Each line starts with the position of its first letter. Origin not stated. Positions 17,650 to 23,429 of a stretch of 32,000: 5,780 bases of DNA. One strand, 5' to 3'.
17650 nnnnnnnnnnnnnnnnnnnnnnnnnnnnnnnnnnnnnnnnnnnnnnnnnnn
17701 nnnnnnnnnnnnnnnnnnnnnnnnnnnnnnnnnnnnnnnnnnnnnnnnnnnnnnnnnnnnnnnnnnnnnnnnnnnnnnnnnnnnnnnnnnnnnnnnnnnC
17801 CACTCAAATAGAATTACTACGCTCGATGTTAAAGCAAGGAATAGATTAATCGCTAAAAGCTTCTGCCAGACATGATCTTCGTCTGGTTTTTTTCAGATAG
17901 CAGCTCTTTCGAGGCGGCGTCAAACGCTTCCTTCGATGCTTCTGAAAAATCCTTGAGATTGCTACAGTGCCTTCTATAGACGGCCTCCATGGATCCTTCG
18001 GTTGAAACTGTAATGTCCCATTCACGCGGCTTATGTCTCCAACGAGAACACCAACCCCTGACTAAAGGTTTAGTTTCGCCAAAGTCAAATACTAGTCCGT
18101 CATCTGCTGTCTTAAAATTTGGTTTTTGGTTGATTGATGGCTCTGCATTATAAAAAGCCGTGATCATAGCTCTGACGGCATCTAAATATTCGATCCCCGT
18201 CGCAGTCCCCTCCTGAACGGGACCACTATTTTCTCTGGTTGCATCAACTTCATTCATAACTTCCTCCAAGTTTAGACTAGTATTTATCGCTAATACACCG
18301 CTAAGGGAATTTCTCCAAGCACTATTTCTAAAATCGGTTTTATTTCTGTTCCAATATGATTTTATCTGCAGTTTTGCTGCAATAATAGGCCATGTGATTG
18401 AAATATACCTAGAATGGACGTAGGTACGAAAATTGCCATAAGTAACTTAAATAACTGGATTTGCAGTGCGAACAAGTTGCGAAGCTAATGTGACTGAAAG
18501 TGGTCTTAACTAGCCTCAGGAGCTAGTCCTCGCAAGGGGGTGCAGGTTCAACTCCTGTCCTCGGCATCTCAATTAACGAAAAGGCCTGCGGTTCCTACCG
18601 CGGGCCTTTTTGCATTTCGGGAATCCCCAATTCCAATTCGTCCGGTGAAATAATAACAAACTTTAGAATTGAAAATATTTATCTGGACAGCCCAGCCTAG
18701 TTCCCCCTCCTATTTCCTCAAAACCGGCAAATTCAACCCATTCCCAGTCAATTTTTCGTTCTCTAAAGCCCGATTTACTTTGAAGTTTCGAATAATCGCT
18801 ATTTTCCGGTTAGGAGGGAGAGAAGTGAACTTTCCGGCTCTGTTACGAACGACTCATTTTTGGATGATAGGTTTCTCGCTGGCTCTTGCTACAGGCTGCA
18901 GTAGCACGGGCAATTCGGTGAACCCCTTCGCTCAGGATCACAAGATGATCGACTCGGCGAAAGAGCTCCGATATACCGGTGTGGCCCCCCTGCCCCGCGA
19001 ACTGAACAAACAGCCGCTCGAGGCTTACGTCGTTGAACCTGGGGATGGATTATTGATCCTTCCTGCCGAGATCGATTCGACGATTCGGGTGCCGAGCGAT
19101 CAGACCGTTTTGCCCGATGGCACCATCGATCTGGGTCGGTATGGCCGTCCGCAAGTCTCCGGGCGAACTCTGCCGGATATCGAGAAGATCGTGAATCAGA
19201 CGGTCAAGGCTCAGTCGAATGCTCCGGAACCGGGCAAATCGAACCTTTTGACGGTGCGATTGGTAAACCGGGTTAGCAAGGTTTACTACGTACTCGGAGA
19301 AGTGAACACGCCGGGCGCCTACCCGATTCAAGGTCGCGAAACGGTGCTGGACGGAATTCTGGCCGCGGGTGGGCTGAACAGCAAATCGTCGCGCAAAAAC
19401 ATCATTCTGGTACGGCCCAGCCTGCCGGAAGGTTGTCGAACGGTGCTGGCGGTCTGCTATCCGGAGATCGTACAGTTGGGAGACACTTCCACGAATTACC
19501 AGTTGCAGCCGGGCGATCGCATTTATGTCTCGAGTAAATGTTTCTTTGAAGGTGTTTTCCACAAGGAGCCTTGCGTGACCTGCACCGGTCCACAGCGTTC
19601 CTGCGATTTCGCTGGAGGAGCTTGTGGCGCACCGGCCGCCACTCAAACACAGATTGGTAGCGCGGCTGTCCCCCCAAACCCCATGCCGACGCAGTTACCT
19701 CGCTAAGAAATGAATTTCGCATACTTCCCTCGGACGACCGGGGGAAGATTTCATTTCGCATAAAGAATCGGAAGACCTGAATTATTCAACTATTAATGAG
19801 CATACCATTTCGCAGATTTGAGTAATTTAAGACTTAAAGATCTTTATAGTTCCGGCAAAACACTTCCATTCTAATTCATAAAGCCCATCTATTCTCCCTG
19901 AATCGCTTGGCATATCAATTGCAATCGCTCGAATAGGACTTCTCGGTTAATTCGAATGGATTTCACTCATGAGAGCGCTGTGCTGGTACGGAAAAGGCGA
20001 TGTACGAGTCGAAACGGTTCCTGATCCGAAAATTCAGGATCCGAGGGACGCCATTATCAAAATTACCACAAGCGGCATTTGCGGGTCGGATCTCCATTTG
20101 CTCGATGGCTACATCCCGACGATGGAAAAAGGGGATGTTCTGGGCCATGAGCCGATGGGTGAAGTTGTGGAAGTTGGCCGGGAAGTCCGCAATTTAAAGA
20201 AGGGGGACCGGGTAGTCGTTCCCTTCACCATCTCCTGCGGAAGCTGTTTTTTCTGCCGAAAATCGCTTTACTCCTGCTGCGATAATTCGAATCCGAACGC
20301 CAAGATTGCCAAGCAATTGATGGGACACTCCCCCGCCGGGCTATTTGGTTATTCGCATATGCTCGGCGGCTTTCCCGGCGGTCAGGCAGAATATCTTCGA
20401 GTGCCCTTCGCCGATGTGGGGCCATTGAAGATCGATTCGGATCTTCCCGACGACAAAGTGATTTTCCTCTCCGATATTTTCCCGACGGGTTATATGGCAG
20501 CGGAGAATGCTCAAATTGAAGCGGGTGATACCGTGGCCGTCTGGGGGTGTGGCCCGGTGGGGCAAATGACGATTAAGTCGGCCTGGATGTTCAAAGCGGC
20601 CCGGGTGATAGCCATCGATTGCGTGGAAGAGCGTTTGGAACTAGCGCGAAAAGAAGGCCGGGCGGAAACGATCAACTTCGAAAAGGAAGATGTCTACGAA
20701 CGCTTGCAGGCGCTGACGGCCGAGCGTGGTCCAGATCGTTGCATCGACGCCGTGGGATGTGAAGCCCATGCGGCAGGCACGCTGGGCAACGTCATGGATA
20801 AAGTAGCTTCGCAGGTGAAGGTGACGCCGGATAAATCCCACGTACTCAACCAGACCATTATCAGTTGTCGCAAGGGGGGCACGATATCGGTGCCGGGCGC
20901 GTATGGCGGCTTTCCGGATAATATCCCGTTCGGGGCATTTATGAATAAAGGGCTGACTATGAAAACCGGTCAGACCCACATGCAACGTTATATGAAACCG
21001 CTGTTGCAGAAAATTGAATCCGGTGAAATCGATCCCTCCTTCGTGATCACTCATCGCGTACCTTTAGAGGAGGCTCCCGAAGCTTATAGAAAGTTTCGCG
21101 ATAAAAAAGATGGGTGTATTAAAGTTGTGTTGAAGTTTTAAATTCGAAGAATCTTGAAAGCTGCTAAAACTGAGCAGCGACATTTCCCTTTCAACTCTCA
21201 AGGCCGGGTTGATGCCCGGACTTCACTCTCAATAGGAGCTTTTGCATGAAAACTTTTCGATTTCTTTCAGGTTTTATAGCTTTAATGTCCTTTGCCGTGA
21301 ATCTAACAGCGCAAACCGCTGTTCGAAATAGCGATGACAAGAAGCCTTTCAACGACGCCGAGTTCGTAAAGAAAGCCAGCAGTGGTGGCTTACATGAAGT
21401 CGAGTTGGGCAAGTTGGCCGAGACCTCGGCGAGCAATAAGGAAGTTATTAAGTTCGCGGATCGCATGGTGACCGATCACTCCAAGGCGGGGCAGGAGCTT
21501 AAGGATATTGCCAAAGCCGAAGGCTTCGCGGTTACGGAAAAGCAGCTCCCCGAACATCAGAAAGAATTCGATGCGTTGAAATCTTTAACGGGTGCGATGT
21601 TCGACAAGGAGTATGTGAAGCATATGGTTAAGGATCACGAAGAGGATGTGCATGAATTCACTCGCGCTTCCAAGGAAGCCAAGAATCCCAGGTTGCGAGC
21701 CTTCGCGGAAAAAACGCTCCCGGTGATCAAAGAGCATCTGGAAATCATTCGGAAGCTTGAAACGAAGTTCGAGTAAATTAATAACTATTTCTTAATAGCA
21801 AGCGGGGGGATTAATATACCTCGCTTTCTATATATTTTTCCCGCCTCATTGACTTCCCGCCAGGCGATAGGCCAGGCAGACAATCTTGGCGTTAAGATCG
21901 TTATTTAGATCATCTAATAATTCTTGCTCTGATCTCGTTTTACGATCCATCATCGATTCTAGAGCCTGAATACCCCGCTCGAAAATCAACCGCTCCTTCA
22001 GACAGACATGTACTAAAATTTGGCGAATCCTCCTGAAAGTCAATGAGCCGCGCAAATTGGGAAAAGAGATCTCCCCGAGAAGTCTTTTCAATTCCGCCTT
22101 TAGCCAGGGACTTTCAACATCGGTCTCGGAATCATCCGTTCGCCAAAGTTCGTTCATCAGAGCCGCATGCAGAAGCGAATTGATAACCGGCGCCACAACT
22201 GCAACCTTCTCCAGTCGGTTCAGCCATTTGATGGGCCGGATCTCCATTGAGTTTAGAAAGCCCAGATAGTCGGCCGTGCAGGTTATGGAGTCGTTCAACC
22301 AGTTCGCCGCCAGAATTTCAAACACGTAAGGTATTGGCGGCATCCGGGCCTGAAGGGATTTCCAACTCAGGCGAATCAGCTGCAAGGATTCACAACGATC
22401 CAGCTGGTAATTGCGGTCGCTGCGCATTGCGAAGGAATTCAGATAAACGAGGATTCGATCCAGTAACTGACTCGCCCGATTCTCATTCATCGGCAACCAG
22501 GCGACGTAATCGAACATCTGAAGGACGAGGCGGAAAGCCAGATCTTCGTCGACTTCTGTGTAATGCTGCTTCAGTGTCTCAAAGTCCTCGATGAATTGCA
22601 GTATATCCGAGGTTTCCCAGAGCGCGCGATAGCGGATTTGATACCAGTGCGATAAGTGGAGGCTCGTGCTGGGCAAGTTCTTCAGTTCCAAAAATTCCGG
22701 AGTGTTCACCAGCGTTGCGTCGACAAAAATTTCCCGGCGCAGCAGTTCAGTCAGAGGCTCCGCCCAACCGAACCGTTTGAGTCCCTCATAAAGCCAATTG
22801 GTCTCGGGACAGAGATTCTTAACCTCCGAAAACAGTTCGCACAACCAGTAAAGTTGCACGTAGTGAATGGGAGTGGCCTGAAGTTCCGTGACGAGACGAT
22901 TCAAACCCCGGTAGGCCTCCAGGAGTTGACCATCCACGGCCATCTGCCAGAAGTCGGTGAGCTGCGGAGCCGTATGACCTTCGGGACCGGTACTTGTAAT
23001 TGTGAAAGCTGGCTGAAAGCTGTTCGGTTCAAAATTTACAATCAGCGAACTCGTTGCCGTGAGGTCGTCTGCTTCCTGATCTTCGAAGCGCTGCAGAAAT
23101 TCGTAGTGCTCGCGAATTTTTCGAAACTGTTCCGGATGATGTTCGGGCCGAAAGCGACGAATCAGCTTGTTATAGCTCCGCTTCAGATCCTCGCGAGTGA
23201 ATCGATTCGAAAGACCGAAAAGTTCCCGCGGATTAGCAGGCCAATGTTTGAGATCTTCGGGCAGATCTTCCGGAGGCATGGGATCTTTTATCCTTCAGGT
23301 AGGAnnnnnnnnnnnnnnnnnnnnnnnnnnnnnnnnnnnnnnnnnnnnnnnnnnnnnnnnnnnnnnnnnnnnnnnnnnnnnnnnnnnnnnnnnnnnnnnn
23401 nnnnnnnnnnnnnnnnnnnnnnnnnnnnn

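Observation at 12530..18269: Candidate undescribed system: orphan PilT/FlaI-type ATPase coupled to a giant double-KaiC-like ATPase with an SBP-like sensor domain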

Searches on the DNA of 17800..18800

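Call 97: search_rna_families(source=window, start=17800, end=18800, threshold=evalue, max_evalue=1)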
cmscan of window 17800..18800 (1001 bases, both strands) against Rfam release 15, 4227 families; matches with E-value up to 1: 5.
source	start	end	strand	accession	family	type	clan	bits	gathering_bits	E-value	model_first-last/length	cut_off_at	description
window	18533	18614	+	RF00506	Thr_leader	Cis-reg; leader;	-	25.5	55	0.025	1-118/118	no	Threonine operon leader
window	18484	18566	+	RF00005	tRNA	Gene; tRNA;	CL00001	22.2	29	0.072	1-71/71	no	tRNA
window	18575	18680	-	RF00506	Thr_leader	Cis-reg; leader;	-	22.1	55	0.15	1-118/118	no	Threonine operon leader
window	18531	18612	+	RF02344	ar14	Gene; sRNA;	-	19.3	58.8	0.38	1-123/123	no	Alphaproteobacterial ar14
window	18776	18795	-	RF01933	bxd_5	Gene; lncRNA;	-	15.3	50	0.66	38-57/57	no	Bithoraxoid conserved region 5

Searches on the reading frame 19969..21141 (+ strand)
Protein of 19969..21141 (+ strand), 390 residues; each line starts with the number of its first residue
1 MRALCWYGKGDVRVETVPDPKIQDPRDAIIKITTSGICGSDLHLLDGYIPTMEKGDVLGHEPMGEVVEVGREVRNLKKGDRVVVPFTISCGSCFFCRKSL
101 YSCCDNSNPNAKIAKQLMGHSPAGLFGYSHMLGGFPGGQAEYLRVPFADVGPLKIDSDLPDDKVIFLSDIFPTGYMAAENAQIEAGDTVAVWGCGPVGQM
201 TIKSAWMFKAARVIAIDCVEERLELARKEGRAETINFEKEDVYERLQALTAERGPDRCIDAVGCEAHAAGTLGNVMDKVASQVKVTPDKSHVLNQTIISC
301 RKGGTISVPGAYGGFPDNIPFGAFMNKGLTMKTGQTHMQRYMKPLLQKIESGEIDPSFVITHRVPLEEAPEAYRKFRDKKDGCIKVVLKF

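Call 7: search_protein_families(library=pfam, proteins=[window:19969-21141:+], max_evalue=0.01)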
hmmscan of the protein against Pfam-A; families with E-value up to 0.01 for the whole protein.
window:19969-21141:+ (390 aa): 5 families
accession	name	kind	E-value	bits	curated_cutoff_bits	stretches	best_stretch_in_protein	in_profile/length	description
PF08240.17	ADH_N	-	4.4e-24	85.2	23.5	1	25-153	2-102/104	Alcohol dehydrogenase GroES-like domain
PF00107.32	ADH_zinc_N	-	2.2e-15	57.2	31.8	1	196-265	1-69/129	Zinc-binding dehydrogenase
PF13602.12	ADH_zinc_N_2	-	0.00046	21.6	27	1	253-379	22-126/134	Zinc-binding dehydrogenase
PF13649.12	Methyltransf_25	-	0.00081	20.5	27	1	192-264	4-70/97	Methyltransferase domain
PF13847.12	Methyltransf_31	-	0.0091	16.1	27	0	192-293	10-94/145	Methyltransferase domain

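Call 8: search_protein_families(library=padloc, proteins=[window:19969-21141:+], max_evalue=0.01)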
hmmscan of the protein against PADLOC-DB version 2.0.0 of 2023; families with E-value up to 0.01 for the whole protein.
window:19969-21141:+ (390 aa): 0 families

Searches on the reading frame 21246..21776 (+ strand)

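Call 7: search_protein_families(library=pfam, proteins=[window:21246-21776:+], max_evalue=0.01)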
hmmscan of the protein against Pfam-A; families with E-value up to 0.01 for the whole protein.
window:21246-21776:+ (176 aa): 2 families
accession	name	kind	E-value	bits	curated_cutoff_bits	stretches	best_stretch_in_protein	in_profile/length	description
PF13628.12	DUF4142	-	4.9e-43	147.2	27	1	36-171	2-138/138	Domain of unknown function (DUF4142)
PF03713.19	DUF305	-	9.2e-08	32.7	27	1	58-156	22-135/151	Domain of unknown function (DUF305)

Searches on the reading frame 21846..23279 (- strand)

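Call 7: search_protein_families(library=pfam, proteins=[window:21846-23279:-], max_evalue=0.01)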
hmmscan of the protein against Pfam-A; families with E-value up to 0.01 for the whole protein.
window:21846-23279:- (477 aa): 1 family
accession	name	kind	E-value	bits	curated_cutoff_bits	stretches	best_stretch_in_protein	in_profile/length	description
PF00226.36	DnaJ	-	0.0027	18.2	27.8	1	20-66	5-57/63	DnaJ domain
